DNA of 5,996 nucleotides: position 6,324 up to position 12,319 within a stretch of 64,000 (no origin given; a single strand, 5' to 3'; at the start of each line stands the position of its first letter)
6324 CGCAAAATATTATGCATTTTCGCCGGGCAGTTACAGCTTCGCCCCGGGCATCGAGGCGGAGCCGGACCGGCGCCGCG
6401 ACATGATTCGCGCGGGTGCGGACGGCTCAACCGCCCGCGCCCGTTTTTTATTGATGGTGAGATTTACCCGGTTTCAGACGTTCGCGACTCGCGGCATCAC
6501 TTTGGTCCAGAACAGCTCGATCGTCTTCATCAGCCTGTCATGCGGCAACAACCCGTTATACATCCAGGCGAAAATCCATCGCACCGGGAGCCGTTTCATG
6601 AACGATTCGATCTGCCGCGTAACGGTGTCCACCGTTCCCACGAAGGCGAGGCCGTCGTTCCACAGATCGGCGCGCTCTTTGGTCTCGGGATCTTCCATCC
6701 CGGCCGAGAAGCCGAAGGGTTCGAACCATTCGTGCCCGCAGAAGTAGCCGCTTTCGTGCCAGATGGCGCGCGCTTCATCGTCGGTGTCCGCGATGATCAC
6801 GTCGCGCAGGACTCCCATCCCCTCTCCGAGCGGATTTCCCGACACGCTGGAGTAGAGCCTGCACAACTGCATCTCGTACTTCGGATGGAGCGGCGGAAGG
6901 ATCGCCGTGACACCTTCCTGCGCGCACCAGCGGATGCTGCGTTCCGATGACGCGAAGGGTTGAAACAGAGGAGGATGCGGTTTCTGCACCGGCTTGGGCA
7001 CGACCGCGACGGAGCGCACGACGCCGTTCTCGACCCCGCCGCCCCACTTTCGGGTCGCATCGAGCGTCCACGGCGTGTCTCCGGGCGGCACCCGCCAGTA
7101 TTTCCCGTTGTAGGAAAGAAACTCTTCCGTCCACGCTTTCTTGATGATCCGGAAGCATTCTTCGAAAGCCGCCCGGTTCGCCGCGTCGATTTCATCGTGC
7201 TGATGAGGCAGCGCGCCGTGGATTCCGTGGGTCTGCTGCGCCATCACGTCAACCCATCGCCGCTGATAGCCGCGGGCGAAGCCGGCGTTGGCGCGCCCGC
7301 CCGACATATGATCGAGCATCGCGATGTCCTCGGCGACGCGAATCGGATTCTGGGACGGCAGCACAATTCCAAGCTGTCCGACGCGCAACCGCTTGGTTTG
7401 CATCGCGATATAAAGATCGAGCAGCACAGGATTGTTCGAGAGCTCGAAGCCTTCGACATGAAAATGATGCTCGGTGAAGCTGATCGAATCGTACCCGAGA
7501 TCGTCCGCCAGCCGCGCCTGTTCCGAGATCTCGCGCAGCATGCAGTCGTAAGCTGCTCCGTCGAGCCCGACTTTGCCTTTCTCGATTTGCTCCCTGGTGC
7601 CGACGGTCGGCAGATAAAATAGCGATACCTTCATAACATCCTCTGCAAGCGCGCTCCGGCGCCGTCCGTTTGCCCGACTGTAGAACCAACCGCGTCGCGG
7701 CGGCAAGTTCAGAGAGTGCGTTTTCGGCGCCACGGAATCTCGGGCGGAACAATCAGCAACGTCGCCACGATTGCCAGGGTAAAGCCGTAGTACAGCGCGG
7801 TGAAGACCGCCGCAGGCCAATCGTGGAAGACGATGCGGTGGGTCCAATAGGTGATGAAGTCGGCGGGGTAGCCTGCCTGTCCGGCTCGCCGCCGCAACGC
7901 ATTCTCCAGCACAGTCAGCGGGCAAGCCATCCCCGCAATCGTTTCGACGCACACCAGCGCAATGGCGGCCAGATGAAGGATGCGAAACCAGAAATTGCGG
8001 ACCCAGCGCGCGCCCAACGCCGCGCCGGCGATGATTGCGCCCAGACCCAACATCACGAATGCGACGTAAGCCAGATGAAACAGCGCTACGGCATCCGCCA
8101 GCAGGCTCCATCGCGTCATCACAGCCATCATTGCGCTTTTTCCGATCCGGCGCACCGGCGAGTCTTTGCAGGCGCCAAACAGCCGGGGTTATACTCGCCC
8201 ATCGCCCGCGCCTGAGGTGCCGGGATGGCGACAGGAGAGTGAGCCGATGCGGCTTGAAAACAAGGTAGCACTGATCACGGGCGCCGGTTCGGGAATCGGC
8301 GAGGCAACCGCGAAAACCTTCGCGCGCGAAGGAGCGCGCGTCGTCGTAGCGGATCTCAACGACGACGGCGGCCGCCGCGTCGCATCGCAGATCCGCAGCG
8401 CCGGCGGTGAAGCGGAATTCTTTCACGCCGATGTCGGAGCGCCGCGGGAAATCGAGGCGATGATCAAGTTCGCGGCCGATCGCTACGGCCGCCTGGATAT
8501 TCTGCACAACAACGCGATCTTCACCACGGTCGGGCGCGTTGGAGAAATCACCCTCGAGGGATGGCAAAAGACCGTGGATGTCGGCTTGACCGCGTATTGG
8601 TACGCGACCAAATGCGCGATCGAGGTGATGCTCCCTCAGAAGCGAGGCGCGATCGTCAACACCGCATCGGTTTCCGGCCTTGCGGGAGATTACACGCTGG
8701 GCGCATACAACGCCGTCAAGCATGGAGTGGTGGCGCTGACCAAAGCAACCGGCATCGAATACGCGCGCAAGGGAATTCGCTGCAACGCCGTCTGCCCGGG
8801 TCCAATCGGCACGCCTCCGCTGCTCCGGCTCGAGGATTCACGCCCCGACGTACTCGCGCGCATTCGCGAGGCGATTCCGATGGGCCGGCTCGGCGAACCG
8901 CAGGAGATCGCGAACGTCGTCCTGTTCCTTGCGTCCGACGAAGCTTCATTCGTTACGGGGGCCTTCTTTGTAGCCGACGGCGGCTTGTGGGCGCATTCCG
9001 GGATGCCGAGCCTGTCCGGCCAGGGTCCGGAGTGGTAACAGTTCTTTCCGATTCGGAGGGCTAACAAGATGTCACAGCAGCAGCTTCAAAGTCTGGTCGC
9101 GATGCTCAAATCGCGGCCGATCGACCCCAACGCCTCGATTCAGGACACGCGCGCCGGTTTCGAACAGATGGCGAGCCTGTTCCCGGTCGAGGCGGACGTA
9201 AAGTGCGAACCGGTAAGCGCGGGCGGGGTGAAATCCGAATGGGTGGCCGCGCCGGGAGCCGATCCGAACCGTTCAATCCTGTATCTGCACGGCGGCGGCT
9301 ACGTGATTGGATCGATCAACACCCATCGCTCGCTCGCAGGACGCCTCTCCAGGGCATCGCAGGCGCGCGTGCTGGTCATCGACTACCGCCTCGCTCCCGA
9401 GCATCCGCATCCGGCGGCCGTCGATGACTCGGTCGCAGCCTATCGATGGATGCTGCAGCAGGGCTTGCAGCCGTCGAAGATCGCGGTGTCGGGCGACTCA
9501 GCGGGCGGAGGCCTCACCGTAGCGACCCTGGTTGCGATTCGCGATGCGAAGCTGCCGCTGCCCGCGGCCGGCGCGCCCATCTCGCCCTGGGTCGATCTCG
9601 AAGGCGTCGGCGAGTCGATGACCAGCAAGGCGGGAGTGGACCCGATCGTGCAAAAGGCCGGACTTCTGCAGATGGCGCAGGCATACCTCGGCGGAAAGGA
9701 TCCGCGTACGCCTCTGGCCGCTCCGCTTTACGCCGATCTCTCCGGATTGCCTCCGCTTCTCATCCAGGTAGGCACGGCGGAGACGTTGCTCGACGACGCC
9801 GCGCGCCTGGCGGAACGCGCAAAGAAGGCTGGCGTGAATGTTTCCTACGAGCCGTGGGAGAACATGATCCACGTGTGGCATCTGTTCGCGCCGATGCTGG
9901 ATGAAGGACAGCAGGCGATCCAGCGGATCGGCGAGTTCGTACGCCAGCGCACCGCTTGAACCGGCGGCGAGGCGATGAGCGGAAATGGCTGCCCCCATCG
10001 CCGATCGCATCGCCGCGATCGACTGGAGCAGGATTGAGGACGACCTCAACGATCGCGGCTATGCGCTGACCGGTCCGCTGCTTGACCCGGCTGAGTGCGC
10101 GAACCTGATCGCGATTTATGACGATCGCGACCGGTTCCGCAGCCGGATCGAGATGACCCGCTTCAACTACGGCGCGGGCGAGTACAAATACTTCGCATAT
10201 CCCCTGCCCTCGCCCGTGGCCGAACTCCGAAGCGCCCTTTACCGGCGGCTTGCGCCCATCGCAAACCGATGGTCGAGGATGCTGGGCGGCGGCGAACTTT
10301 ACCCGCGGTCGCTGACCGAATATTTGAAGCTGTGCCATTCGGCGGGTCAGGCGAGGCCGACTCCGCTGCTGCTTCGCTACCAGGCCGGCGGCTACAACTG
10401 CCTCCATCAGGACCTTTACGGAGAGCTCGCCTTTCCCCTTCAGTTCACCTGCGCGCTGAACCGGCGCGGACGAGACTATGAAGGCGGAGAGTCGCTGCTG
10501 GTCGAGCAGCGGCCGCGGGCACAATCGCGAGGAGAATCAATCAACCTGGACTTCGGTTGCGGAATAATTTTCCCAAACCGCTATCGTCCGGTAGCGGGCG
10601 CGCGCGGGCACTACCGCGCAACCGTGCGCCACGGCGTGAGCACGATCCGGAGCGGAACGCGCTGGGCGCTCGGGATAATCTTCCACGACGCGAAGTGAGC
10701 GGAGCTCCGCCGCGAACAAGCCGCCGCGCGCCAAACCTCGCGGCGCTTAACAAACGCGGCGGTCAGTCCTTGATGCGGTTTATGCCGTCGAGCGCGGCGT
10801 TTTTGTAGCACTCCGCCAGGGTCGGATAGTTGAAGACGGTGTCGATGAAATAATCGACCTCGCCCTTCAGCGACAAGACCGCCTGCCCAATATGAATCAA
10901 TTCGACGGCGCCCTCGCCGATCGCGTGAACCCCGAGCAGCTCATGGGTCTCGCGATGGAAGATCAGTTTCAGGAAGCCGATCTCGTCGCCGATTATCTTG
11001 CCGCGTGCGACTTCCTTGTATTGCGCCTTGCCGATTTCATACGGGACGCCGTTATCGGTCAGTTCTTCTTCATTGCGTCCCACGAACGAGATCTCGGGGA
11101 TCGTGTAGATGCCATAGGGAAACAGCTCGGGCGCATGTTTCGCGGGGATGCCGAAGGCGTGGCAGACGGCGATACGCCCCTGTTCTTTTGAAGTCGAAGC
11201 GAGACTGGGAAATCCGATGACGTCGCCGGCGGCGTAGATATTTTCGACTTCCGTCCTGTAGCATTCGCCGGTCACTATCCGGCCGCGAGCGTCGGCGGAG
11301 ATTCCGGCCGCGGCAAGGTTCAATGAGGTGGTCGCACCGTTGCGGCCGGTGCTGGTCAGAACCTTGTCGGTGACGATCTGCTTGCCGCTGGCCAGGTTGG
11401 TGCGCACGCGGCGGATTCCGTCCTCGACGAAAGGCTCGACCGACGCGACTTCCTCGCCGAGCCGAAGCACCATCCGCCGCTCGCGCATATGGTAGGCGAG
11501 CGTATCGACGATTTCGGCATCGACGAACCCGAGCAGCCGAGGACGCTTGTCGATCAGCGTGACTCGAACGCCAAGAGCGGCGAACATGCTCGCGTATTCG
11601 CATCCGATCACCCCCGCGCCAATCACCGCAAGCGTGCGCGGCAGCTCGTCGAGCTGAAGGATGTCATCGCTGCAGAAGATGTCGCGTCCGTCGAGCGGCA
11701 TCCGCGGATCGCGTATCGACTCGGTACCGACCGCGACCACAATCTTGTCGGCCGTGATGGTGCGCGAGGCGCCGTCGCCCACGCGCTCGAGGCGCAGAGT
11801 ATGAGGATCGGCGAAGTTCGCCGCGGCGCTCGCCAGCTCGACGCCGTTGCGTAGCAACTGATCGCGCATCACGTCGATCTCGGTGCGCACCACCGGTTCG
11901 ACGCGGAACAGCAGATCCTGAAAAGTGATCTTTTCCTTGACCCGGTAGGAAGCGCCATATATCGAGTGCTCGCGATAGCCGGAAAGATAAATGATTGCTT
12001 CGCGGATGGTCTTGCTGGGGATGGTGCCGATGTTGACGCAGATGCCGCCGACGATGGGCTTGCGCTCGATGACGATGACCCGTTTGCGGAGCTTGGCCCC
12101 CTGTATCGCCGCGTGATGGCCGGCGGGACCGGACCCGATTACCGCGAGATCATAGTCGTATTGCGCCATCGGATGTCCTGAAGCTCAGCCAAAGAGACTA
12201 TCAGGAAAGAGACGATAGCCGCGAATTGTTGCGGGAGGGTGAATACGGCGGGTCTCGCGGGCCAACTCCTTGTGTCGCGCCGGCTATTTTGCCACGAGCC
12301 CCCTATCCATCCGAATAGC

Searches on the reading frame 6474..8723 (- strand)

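Call 72: search_protein_families(library=pfam, proteins=[window:6474-8723:-], max_evalue=0.00001)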
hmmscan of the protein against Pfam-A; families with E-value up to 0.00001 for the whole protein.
window:6474-8723:- (749 aa): 1 family
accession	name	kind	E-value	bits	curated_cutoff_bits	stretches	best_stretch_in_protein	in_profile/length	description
PF00296.26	Bac_luciferase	-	6.7e-29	101.7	27.9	1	395-657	21-242/314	Luciferase-like monooxygenase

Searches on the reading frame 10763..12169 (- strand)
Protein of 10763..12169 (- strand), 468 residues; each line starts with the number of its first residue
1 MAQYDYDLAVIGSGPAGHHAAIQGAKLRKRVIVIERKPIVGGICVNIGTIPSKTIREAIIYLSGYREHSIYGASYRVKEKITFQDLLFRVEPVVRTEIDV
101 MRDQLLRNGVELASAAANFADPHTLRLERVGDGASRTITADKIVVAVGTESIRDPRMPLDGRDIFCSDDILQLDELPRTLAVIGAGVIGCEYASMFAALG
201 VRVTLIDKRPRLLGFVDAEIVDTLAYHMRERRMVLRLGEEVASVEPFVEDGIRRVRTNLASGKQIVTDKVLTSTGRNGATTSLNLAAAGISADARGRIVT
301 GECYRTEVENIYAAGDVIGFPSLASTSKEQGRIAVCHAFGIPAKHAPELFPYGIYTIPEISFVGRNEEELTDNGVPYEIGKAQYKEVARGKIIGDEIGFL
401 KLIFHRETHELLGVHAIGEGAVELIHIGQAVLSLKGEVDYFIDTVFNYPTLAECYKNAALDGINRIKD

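Call 72: search_protein_families(library=pfam, proteins=[window:10763-12169:-], max_evalue=0.00001)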
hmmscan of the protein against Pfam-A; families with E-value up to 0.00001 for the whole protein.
window:10763-12169:- (468 aa): 10 families
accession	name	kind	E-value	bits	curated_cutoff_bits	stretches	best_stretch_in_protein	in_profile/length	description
PF07992.20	Pyr_redox_2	-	1.7e-51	175.8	26.1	1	6-331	1-291/291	Pyridine nucleotide-disulphide oxidoreductase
PF02852.28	Pyr_redox_dim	-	1.3e-26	93.4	25.3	1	351-458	2-109/110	Pyridine nucleotide-disulphide oxidoreductase, dimerisation domain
PF00070.33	Pyr_redox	-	4.9e-20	72.3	22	1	180-256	2-78/82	Pyridine nucleotide-disulphide oxidoreductase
PF12831.13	FAD_oxidored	-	1e-10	42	27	1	7-49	1-43/416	FAD dependent oxidoreductase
PF13450.12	NAD_binding_8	-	9.2e-10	39.1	21.9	0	10-44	1-35/68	NAD(P)-binding Rossmann-like domain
PF03486.20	HI0933_like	-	4.1e-09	36.7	50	0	7-41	2-36/244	HI0933-like protein Rossmann domain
PF13738.12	Pyr_redox_3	-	2.7e-08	33.9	30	0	136-315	121-305/305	Pyridine nucleotide-disulphide oxidoreductase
PF02737.24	3HCDH_N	-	4.8e-07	30.3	22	0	180-233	2-55/180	3-hydroxyacyl-CoA dehydrogenase, NAD binding domain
PF01134.28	GIDA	-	1.9e-06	27.7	22.1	0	180-209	2-31/391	Glucose inhibited division protein A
PF01262.27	AlaDh_PNT_C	-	2.4e-06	27.6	23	0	179-224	30-76/214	Alanine dehydrogenase/PNT, C-terminal domain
